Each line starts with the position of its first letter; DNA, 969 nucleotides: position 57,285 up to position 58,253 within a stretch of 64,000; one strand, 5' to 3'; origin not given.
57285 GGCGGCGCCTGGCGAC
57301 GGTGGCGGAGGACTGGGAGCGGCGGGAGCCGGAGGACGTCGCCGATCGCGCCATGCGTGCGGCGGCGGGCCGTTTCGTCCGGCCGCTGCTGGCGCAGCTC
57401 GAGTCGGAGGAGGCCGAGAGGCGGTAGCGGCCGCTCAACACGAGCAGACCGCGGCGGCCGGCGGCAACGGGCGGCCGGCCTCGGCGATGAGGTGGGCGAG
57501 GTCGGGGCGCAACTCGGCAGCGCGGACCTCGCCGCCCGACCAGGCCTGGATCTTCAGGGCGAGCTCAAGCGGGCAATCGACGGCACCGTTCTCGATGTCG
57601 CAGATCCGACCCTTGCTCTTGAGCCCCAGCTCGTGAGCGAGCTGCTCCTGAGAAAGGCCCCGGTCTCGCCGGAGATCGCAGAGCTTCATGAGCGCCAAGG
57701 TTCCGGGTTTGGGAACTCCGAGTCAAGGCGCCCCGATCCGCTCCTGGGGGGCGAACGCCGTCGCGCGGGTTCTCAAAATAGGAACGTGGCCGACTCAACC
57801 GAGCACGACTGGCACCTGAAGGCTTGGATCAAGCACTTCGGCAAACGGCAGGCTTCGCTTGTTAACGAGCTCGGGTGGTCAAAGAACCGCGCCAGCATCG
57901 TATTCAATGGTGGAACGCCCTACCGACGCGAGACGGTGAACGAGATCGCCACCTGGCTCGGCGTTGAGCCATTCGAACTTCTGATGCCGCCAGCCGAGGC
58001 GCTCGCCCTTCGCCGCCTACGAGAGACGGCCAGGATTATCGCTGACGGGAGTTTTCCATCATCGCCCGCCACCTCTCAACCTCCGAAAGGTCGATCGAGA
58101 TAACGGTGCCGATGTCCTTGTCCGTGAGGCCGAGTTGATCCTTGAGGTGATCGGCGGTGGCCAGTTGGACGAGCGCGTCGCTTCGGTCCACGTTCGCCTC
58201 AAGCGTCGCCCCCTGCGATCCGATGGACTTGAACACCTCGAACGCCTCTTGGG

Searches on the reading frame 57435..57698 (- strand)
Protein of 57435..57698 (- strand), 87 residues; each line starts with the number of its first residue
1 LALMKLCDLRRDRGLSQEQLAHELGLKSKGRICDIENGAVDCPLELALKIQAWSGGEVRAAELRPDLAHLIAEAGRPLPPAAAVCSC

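Call 28: search_protein_families(library=phrogs, max_evalue=0.00001, proteins=[window:57435-57698:-])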
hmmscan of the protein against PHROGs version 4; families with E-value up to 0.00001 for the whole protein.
window:57435-57698:- (87 aa): 1 family
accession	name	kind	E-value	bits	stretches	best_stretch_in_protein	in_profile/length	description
phrog_35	-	transcription regulation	8.4e-09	36.7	1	4-71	76-141/181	transcriptional repressor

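Call 30: search_protein_families(library=pfam, max_evalue=0.001, proteins=[window:57435-57698:-])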
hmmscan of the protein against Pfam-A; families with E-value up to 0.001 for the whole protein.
window:57435-57698:- (87 aa): 3 families
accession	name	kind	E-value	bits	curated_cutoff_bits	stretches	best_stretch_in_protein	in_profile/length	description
PF13560.12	HTH_31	-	1.1e-05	26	27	1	8-44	8-44/64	Helix-turn-helix domain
PF01381.28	HTH_3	-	1.7e-05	25.2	23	1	9-43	4-37/55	Helix-turn-helix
PF15943.11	YdaS_toxin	-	0.0003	21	30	1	16-67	10-60/65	Bacterial toxin YdaS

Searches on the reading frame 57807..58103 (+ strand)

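Call 30: search_protein_families(library=pfam, max_evalue=0.001, proteins=[window:57807-58103:+])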
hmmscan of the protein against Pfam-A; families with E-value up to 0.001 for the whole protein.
window:57807-58103:+ (98 aa): 1 family
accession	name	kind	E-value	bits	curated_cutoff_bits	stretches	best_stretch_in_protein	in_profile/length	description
PF13560.12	HTH_31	-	0.00049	20.8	27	0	12-55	14-58/64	Helix-turn-helix domain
